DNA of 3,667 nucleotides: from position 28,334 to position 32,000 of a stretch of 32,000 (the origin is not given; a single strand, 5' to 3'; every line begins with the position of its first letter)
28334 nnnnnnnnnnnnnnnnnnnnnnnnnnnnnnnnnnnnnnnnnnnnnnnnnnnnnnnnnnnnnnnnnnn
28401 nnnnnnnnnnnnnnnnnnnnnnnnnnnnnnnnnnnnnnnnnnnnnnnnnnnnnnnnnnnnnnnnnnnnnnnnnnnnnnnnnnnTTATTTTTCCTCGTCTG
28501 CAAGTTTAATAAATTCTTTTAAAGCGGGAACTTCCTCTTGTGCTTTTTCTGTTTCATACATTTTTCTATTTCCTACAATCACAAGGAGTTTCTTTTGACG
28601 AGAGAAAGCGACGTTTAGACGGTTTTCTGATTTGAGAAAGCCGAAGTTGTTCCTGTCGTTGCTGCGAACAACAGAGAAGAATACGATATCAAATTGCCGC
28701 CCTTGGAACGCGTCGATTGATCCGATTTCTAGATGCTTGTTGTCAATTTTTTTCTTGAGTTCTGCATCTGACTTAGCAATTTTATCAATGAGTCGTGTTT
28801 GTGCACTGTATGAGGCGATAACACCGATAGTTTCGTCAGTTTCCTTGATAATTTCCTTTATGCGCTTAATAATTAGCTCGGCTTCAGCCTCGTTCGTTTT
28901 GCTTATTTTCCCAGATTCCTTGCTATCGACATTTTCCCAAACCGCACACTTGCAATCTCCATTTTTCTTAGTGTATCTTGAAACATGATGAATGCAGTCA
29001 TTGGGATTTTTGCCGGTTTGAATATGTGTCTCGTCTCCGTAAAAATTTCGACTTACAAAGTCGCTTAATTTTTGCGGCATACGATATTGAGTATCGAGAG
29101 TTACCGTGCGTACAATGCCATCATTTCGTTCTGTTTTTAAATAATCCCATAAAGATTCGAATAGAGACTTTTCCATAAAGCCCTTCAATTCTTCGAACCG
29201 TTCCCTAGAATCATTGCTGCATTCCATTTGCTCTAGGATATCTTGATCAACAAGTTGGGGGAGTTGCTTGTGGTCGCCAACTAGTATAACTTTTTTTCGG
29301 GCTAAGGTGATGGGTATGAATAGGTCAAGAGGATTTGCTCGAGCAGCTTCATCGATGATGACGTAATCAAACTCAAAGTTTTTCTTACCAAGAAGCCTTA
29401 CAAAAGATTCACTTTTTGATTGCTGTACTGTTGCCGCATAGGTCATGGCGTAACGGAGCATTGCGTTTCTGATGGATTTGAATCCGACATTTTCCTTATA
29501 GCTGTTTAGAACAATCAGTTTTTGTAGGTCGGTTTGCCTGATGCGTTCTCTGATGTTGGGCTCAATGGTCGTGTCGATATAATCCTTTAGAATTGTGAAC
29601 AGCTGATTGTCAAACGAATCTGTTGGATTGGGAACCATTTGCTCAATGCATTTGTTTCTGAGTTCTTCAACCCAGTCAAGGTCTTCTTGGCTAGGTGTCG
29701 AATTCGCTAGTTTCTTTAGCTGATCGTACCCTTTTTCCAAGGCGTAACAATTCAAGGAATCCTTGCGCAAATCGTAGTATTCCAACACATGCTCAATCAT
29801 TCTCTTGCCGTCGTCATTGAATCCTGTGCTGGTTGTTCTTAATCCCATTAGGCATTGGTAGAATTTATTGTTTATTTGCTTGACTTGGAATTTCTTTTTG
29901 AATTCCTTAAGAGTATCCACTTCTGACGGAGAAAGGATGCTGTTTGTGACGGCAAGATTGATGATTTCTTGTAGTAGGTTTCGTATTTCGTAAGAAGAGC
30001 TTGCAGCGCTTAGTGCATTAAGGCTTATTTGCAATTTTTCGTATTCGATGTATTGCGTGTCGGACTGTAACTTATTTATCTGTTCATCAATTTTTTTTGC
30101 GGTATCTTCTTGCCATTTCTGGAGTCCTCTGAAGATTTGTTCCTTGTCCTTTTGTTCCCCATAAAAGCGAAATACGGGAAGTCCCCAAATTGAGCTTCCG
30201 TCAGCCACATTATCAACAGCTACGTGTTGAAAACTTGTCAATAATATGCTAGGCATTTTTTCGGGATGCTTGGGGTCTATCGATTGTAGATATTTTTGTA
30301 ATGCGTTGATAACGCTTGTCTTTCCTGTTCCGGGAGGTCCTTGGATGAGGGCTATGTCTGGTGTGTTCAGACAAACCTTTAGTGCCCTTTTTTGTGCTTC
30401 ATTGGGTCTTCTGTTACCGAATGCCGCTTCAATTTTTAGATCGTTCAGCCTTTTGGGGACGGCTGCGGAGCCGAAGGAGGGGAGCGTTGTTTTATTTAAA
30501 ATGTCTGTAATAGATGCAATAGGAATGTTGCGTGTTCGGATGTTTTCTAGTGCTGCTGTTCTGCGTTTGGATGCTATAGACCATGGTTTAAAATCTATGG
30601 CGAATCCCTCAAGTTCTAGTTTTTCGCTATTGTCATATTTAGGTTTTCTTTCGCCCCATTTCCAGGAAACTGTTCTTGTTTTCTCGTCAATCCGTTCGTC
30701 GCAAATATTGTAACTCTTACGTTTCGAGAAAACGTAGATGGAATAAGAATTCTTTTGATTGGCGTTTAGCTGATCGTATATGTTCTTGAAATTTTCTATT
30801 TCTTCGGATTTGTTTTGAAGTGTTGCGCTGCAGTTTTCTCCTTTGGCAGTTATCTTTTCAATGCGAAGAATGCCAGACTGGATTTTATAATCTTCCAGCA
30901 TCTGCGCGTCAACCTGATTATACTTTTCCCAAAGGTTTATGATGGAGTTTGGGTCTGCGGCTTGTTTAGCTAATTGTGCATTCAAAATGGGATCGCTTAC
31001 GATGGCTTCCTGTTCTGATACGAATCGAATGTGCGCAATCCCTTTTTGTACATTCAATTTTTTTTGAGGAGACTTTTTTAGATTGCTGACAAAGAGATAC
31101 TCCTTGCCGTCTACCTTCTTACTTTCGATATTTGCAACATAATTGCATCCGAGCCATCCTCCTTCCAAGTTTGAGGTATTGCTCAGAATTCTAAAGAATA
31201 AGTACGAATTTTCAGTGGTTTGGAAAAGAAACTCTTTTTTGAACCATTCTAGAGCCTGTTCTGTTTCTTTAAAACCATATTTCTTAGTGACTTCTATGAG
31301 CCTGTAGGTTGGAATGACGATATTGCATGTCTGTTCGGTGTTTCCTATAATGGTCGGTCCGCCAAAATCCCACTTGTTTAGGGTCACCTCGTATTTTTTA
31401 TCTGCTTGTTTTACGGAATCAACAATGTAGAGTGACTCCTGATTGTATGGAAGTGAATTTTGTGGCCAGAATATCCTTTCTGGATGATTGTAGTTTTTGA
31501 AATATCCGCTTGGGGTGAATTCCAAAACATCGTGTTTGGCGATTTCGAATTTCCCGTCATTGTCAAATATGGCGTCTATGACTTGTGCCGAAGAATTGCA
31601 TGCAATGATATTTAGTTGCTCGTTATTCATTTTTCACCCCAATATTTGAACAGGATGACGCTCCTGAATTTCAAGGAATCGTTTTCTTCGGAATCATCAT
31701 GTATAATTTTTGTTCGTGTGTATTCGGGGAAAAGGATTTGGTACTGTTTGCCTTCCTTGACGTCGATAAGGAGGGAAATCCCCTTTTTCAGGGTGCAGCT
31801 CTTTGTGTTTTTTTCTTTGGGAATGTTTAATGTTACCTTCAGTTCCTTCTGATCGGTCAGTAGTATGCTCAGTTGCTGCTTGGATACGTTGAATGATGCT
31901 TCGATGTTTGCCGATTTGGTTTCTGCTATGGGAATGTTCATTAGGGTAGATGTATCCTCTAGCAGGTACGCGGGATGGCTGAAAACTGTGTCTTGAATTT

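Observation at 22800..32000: Translationally coupled AT-rich operon: Upf1-like helicase + HEPN protein + coiled-coil McrB-type GTPase + McrC-like zinc-ribbon partner (derived McrBC / CoCoNuT-like defence candidate)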

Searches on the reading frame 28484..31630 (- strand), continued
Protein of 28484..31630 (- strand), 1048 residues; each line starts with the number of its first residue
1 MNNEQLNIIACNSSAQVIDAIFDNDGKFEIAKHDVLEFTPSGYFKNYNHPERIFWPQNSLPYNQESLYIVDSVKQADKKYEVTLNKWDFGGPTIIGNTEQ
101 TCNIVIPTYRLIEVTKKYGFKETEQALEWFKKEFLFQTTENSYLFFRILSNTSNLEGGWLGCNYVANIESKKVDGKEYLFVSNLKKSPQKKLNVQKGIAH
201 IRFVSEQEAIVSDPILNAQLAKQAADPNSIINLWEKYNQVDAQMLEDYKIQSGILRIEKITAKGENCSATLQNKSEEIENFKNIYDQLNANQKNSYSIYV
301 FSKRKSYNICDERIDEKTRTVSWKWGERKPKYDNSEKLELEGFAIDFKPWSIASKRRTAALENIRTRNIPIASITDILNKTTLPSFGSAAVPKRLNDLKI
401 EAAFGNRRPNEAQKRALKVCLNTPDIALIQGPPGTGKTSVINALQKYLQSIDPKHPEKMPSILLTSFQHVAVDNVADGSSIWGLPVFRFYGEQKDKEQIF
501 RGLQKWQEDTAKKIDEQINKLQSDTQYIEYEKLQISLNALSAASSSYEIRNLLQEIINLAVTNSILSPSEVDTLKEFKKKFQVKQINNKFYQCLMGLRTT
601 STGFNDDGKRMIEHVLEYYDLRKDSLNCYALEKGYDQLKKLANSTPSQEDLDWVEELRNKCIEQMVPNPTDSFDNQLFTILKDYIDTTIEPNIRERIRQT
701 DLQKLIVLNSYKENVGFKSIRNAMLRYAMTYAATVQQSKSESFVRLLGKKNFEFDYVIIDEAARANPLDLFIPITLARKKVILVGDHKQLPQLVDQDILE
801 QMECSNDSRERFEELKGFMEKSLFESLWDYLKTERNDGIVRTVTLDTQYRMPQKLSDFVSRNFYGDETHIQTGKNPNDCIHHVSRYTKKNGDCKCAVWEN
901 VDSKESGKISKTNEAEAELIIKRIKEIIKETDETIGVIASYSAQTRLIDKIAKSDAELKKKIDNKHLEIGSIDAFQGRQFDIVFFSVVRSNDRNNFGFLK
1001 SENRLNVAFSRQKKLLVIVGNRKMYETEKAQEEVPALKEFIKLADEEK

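Call 51: predict_structure(alignment_id=A2)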
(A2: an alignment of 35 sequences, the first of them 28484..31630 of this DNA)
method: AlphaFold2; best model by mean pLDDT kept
length: 1048 residues; sequences in the alignment: 35
mean_pLDDT: 84.3   pTM: 0.68
mean pLDDT of the five models: 84.3, 84.3, 81.8, 81.4, 80.9
residues with pLDDT >= 90: 294; 70-90: 669; 50-70: 81; < 50: 4
segments of 3 or more residues with pLDDT < 50: 668-671
pLDDT, mean of each block of 10 residues (from residue 1): 89 81 82 91 88 85 89 88 91 85 88 86 90 90 89 79 91 78 85 89 85 70 73 87 89 91 85 92 85 74 86 90 83 67 90 90 88 86 66 78 87 92 90 85 86 64 82 72 76 65 84 87 79 88 81 88 81 86 69 88 87 89 75 88 87 90 64 75 90 86 86 83 77 86 80 88 74 92 83 71 74 78 84 79 89 91 81 88 90 93 84 94 93 92 90 91 89 77 93 83 86 94 90 92 91
secondary structure, 60 per line:
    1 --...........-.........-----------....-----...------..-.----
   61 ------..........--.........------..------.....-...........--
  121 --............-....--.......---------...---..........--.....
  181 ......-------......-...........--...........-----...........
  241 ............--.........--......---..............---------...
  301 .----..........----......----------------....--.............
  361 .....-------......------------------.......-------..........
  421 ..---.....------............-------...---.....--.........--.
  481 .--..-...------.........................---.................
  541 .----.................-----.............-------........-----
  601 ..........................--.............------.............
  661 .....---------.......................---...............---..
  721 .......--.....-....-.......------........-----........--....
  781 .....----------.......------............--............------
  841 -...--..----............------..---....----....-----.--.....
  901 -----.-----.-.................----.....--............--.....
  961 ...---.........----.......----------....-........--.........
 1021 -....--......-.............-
elements in order (helices of 4 or more, strands of 3 or more residues): H3-13 E15-23 E35-38 E44-46 E67-76 E79-87 E102-106 H108-118 H123-134 E136-139 E142-148 E158-160 E164-173 E176-186 E194-199 E201-205 H206-211 H214-224 H230-252 E255-263 E266-271 H275-288 E298-301 E306-315 E320-325 E342-345 H348-365 H373-378 H397-403 H411-422 E426-430 H437-448 E462-466 H469-477 E487-489 H496-520 H524-541 H546-562 H568-580 H588-595 H601-626 H629-641 H648-665 H675-697 H701-715 H719-727 E730-734 H736-739 H741-747 E754-761 H767-774 E777-785 H796-802 H809-820 H823-834 E842-844 H853-864 H876-879 E896-900 H914-930 E935-939 H942-953 H956-963 E967-971 H972-975 E980-986 H997-1000 H1002-1009 E1012-1020 H1022-1025 H1028-1033 H1035-1047

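Call 55: fold_search(model_id=the predicted structure, library=pdb)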
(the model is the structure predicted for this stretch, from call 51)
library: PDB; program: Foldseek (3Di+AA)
matches with E <= 10: 1101; with E <= 0.001: 130
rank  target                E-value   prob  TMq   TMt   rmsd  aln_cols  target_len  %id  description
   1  8ftm_B                4.3e-28  1.00  0.37  0.51  20.1       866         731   17  Setx-ssRNA-ADP-SO4 complex (released 2023-10-25)
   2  8ftm_A                3.0e-27  1.00  0.38  0.53  18.2       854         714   17  Setx-ssRNA-ADP-SO4 complex (released 2023-10-25)
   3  8rd3_A                2.8e-26  1.00  0.36  0.57  20.4       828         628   19  Crystal structure of Saccharomyces cerevisiae Nmd4 protein bound to Upf1 helicase domain (released 2024-08-14)
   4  2wjv_B                7.5e-26  1.00  0.40  0.54  21.1      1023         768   16  Crystal structure of the complex between human nonsense mediated decay factors UPF1 and UPF2 (released 2009-07-07)
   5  2wjv_A                1.2e-25  1.00  0.40  0.53  21.5      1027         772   15  Crystal structure of the complex between human nonsense mediated decay factors UPF1 and UPF2 (released 2009-07-07)
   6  2xzl_A                1.5e-25  1.00  0.39  0.53  19.2       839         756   18  Upf1-RNA complex (released 2011-03-30)
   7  9qdq_A                5.2e-25  1.00  0.39  0.50  30.5      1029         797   17  Cryo-EM structure of Upf1-Nmd4-Ebs1 in complex with RNA (released 2025-10-22)
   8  2wjy                  1.8e-24  1.00  0.39  0.52  21.5       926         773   17  Crystal structure of the complex between human nonsense mediated decay factors UPF1 and UPF2 Orthorhombic form (released 2009-07-07)
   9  4b3g_A                3.3e-24  1.00  0.39  0.63  15.8       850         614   18  crystal structure of Ighmbp2 helicase in complex with RNA (released 2012-09-26)
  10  9qwn_A                3.5e-24  1.00  0.40  0.52  28.4       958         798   16  Human UPF1 in complex with the histone stem loop RNA (released 2025-12-03)
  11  2xzo_A                3.6e-24  1.00  0.40  0.65  23.5       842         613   18  Upf1 helicase - RNA complex (released 2011-03-30)
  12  2gk6_A                3.6e-24  1.00  0.40  0.66  20.2       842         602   18  Structural and Functional insights into the human Upf1 helicase core (released 2007-01-09)
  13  4b3g_B                5.5e-24  1.00  0.39  0.64  15.9       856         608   17  crystal structure of Ighmbp2 helicase in complex with RNA (released 2012-09-26)
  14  4b3f                  3.3e-23  1.00  0.38  0.60  19.5       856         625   17  crystal structure of Ighmbp2 helicase (released 2012-09-26)
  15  2gjk                  3.4e-23  1.00  0.39  0.64  21.1       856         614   18  Structural and functional insights into the human Upf1 helicase core (released 2007-01-09)
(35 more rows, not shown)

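Call 69: search_protein_families(library=ncbifam, proteins=[L001:5496-6914:-, L001:7114-7824:+, L001:7827-8552:+, L001:8559-10004:+, L001:3662-4375:-, L001:4379-4873:-, L001:5034-5279:+], max_evalue=0.01)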
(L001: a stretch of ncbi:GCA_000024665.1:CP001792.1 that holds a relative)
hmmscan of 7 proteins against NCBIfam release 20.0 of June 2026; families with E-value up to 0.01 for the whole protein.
L001:5496-6914:- (472 aa): 29 families (the best 25 are shown)
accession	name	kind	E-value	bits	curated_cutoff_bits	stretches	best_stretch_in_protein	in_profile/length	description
NF038308.1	RNA_repair_RtcR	equivalog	1.2e-55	189.4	650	1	41-403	56-429/530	RNA repair transcriptional activator RtcR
NF003451.0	PRK05022.1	equivalog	7.2e-43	147.1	476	1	169-461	195-495/512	nitric oxide reductase transcriptional regulator NorR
TIGR02974.1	phageshock_pspF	equivalog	5.1e-37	127.8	443.55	1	170-344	5-180/336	phage shock protein operon transcriptional activator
TIGR01817.1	nifA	equivalog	5.3e-37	127.8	528.85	1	156-352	186-385/534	nif-specific transcriptional activator NifA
NF041552.1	TF_PrdR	equivalog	1.7e-34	119.2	795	1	169-403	272-507/577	sigma-54 dependent transcriptional regulator PrdR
TIGR01818.1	ntrC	equivalog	3.4e-33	115.1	558.6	1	187-441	156-410/463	nitrogen regulation protein NR(I)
NF011695.0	PRK15115.1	equivalog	4.9e-33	114.6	763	1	136-405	111-377/445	two-component system response regulator GlrR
TIGR02915.1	PEP_resp_reg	equivalog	5.8e-33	114.4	502.6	1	169-389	144-365/445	PEP-CTERM-box response regulator transcription factor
NF008622.0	PRK11608.1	equivalog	3.9e-31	108.3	529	1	176-343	18-186/329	phage shock protein operon transcriptional activator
NF008085.0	PRK10820.1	equivalog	1.5e-30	106.3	576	1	170-395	210-436/520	transcriptional regulator TyrR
NF049963.1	RespRegFlgRCampy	domain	2.7e-30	105.6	750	1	169-389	139-360/429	fla regulon two-component system response regulator FlgR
NF011958.0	PRK15429.1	equivalog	3.7e-30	105.2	830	1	169-344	384-560/692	formate hydrogenlyase transcriptional activator FlhA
NF041946.1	LuxO_transreg_Vib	equivalog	4e-30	105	800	1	170-402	139-372/463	quorum-sensing sigma-54 dependent transcriptional regulator LuxO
NF041906.1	V4R_TF_MobR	exception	4.4e-29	101.4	999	1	169-344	237-413/544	phenol degradation transcriptional regulator MobR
NF050807.1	TransRegFlbDCaul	equivalog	5.3e-29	101.4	750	1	188-393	141-348/454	sigma-54-dependent transcriptional regulator FlbD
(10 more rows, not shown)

L001:7114-7824:+ (236 aa): 4 families
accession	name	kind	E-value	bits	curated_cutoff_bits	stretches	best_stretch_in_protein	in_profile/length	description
TIGR02442.1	Cob-chelat-sub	hypoth_equivalog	9.2e-12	44.2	779.45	1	16-160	474-607/641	putative cobaltochelatase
TIGR02031.1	BchD-ChlD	equivalog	0.00049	18.9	499.55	1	18-168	427-562/608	magnesium chelatase ATPase subunit D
NF003098.0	PRK04019.1-5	equivalog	0.0041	16.3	331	1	168-223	71-121/336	50S ribosomal protein L10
NF003095.0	PRK04019.1-1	equivalog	0.0089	15.1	381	0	162-223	69-126/339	50S ribosomal protein L10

L001:7827-8552:+ (241 aa): 1 family
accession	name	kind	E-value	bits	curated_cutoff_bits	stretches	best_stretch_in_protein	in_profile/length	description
NF033484.1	Stp1_PP2C_phos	equivalog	7e-08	32.3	230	1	22-140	5-123/232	Stp1/IreP family PP2C-type Ser/Thr phosphatase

L001:8559-10004:+ (481 aa): 6 families
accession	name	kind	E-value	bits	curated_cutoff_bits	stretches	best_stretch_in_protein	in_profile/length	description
NF038150.1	lanthi_synth_IV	equivalog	5.3e-11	41.6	650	1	130-234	297-399/851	class IV lanthionine synthetase LanL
NF047741.1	antiphage_MADS6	equivalog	3e-08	32.6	460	1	135-257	303-428/612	methylation-associated defense system protein kinase MAD6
NF038151.1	lanthi_synth_III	equivalog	5.7e-08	31.6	575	1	131-224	336-422/833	class III lanthionine synthetase LanKC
NF058632.1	SerThrKinPrkT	equivalog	4.2e-05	22.7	280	1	23-169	23-155/322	serine/threonine protein kinase PrkT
NF043056.1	T4SS_LegK1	equivalog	0.00039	19.1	550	1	98-219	156-278/516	Dot/Icm T4SS effector kinase LegK1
NF002475.0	PRK01723.1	equivalog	0.0032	16.5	142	1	137-182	149-191/241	3-deoxy-D-manno-octulosonic acid kinase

L001:3662-4375:- (237 aa): 0 families

L001:4379-4873:- (164 aa): 0 families

L001:5034-5279:+ (81 aa): 0 families

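Call 82: search_protein_families(library=padloc, proteins=[L001:7114-7824:+, L001:7827-8552:+, L001:8559-10004:+, L001:5496-6914:-, L001:5034-5279:+, L001:4379-4873:-, L001:3662-4375:-, L001:19315-19578:+], max_evalue=0.01)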
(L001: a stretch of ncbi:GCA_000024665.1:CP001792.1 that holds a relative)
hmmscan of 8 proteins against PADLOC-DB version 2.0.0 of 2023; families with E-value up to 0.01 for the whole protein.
L001:7114-7824:+ (236 aa): 0 families

L001:7827-8552:+ (241 aa): 1 family
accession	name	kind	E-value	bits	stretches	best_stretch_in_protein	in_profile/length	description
PDLC04518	PDC-M21C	-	0.0077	13.5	0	29-114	17-97/243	-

L001:8559-10004:+ (481 aa): 19 families
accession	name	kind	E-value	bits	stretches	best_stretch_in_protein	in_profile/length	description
PDLC04138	mad6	-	1.2e-11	42.2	1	133-249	155-274/659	mads_6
PDLC04042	PD-T4-6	-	7.2e-10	37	1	20-247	8-228/292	-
PDLC04047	PD-T4-6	-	1.9e-09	35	1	16-242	5-223/327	-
PDLC03920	MkoA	-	3e-09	33.7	1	91-249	85-222/1112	-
PDLC04053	PD-T4-6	-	2.2e-08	31.9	1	15-247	3-227/311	-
PDLC03921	MkoA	-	1.9e-05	20.5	1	131-181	587-635/1607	-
PDLC04043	PD-T4-6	-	2e-05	21.9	0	131-241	115-227/452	-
PDLC04044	PD-T4-6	-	9.6e-05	19.7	1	132-231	139-239/372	-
PDLC04063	PD-T4-6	-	0.00015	18.6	0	135-177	123-164/564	-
PDLC04039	PD-T4-6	-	0.00017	18.7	1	21-243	14-227/458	-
PDLC04041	PD-T4-6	-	0.00042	17.7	1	20-234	27-237/443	-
PDLC02223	STK_OB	-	0.00053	17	1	133-184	136-182/562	-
PDLC04058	PD-T4-6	-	0.00074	16.7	0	136-177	119-159/460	-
PDLC01088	C3a189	-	0.0018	14.9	0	29-179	5-143/840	kinase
PDLC04059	PD-T4-6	-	0.0024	15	1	137-177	116-154/433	-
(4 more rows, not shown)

L001:5496-6914:- (472 aa): 18 families
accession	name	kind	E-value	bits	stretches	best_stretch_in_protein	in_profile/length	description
PDLC01994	RtcR_PspF1--CARF_AAA_HTH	-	1.6e-173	576.1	1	3-472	2-466/468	-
PDLC01995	RtcR_PspF2--CARF_AAA_HTH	-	7.5e-67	224.5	1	6-472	3-476/481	-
PDLC01993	RtcR--CARF_AAA_HTH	-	2.9e-46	156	1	44-402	57-428/523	-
PDLC01031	Csx1/Csm6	-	2.3e-07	28.6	1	16-156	12-142/357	CARF+HEPN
PDLC01794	CARF1--CARF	-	1.7e-06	26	1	41-108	54-108/168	-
PDLC01797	CARF1--CARF_HEPN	-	3.3e-06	24.4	1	87-111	100-124/428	-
PDLC01806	CARF1--CARF_HEPN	-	7.4e-06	23.3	1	53-119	80-139/410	-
PDLC04787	PDC-S01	-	5.9e-05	20.1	1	172-270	12-105/412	-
PDLC01816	CARF1--CARF_HEPN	-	6.8e-05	19.9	1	58-130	74-149/427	-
PDLC01638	Csm6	-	9.2e-05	19.7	1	87-112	34-59/355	CAS-III; associated_signaling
PDLC04788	PDC-S01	-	0.00017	18.7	1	185-290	16-115/448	-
PDLC04786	PDC-S01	-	0.00049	17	1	187-291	19-119/439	-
PDLC01359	Csm6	-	0.0014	16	0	85-112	32-59/316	CAS-III; associated_signaling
PDLC04792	PDC-S01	-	0.0014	15.3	1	173-288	3-116/452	-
PDLC01803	CARF1--CARF_HEPN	-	0.0024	14.9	1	31-129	29-137/426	-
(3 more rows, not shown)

L001:5034-5279:+ (81 aa): 1 family
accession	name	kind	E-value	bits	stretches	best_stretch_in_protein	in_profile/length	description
PDLC02910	HicA-like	-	9.1e-14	49.1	1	5-63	4-57/61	-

L001:4379-4873:- (164 aa): 0 families

L001:3662-4375:- (237 aa): 0 families

L001:19315-19578:+ (87 aa): 0 families

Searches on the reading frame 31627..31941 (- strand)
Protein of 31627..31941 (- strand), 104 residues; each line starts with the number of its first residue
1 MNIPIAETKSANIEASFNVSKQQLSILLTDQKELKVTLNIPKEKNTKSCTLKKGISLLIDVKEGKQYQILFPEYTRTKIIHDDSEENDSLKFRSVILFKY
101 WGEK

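Call 3: search_protein_families(library=pfam, proteins=[window:31627-31941:-], max_evalue=0.1)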
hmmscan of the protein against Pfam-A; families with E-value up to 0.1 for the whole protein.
window:31627-31941:- (104 aa): 1 family
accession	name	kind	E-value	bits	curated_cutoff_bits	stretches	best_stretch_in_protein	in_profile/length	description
PF18201.7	PIH1_CS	-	0.069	14.1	23.3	0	32-68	32-68/100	PIH1 CS-like domain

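Call 4: search_protein_families(library=padloc, proteins=[window:31627-31941:-], max_evalue=0.1)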
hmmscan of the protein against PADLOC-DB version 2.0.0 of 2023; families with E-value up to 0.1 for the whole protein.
window:31627-31941:- (104 aa): 0 families

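Call 5: search_protein_families(library=ncbifam, proteins=[window:31627-31941:-], max_evalue=0.1)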
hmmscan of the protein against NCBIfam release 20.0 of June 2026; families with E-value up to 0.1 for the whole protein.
window:31627-31941:- (104 aa): 0 families
